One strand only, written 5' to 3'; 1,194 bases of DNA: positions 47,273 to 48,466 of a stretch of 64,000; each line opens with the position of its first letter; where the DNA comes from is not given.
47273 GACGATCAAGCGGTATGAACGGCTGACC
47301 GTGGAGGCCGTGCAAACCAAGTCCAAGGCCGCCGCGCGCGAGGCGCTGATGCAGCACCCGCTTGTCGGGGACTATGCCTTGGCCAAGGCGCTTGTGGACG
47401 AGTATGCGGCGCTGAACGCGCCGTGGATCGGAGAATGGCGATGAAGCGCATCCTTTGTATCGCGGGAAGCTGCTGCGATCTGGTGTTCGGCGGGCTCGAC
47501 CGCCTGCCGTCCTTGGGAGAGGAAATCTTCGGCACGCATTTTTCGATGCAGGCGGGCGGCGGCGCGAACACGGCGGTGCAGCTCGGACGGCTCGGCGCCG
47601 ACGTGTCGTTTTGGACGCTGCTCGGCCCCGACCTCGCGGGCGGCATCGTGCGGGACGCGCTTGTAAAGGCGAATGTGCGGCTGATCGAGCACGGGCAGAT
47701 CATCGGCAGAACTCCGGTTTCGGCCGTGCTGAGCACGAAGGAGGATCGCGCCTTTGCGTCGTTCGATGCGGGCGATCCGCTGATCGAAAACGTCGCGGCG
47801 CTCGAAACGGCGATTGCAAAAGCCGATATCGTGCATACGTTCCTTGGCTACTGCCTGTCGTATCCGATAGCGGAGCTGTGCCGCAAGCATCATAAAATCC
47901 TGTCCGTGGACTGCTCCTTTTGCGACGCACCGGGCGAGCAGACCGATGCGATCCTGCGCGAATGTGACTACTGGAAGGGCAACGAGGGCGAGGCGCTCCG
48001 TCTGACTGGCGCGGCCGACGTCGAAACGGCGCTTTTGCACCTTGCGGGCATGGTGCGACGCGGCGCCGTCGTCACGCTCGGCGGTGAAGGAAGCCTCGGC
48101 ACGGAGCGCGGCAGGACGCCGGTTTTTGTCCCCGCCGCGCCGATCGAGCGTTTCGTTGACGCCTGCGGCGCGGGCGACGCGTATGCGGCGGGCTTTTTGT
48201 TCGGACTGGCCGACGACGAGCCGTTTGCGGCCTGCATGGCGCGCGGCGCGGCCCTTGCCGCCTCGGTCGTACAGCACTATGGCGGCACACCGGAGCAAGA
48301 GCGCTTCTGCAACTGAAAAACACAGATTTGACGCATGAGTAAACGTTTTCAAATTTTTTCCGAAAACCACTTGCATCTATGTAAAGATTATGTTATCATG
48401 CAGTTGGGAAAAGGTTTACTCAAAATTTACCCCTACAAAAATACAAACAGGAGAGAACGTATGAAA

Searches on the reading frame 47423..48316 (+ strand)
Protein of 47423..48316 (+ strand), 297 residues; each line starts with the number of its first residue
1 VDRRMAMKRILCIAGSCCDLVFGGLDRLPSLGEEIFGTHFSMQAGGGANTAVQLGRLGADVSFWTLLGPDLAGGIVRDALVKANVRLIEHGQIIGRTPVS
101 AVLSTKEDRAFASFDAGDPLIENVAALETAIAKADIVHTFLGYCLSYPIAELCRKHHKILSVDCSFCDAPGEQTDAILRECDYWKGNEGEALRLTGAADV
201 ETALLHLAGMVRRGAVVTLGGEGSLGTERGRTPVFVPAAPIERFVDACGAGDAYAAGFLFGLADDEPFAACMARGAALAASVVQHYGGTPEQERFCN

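Call 19: search_protein_families(library=pfam, proteins=[window:47423-48316:+], max_evalue=0.00001)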
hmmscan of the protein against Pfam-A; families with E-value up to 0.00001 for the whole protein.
window:47423-48316:+ (297 aa): 1 family
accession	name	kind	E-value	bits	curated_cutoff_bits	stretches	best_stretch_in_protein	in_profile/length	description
PF00294.29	PfkB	-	3.4e-35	122.3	25.8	1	33-290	24-297/302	pfkB family carbohydrate kinase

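Call 53: search_protein_families(library=ncbifam, proteins=[window:47423-48316:+], max_evalue=0.001)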
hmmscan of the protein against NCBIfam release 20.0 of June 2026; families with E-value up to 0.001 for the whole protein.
window:47423-48316:+ (297 aa): 16 families
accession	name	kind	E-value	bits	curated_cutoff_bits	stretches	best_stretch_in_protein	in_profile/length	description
TIGR02152.1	D_ribokin_bact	equivalog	6e-26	91.5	299.65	1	12-288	2-286/298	ribokinase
TIGR04382.1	myo_inos_iolC_N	equivalog_domain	2e-19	70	300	1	172-290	180-297/309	5-dehydro-2-deoxygluconokinase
NF007321.0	PRK09813.1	equivalog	6.2e-18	65.2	247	1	43-287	23-259/261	fructoselysine 6-kinase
NF008353.0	PRK11142.1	equivalog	9.9e-17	61.4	341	1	13-287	7-288/307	ribokinase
NF006957.1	PRK09434.1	equivalog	7.5e-12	45.4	450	1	178-266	177-264/302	fructokinase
TIGR02198.1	rfaE_dom_I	equivalog_domain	3.6e-11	42.8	345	1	41-288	44-302/315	D-glycero-beta-D-manno-heptose-7-phosphate kinase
TIGR03168.1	1-PFK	subfamily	3.1e-10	39.4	216.4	1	197-290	198-290/305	hexose kinase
TIGR03828.1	pfkB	equivalog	2.4e-09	36.7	292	1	196-290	197-290/305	1-phosphofructokinase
NF053626.1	RibKinHalex1628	equivalog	1.2e-08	34.8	330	1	24-282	17-272/293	ATP-dependent ribose-1-phosphate kinase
NF041134.1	R1P_kin_Thcocales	equivalog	2e-08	34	500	1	12-287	5-267/291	ADP-dependent ribose-1-phosphate kinase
NF041320.1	pfkB_Halo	equivalog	2.1e-06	27.4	400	1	203-289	199-283/302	1-phosphofructokinase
NF041164.1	NucKinThplmales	equivalog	1.3e-05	24.6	450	1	215-284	205-273/295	nucleoside kinase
NF047869.1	myo_kin_aldol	exception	1.5e-05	23.6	600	1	174-290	199-319/586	bifunctional 5-dehydro-2-deoxygluconokinase/5-dehydro-2-deoxyphosphogluconate aldolase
NF007068.0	PRK09513.1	equivalog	7.4e-05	22.1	432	0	197-283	202-286/312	1-phosphofructokinase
NF052444.1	DhDoxglucKinKdgK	equivalog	0.00014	21.4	400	1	209-288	217-295/303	2-dehydro-3-deoxygluconokinase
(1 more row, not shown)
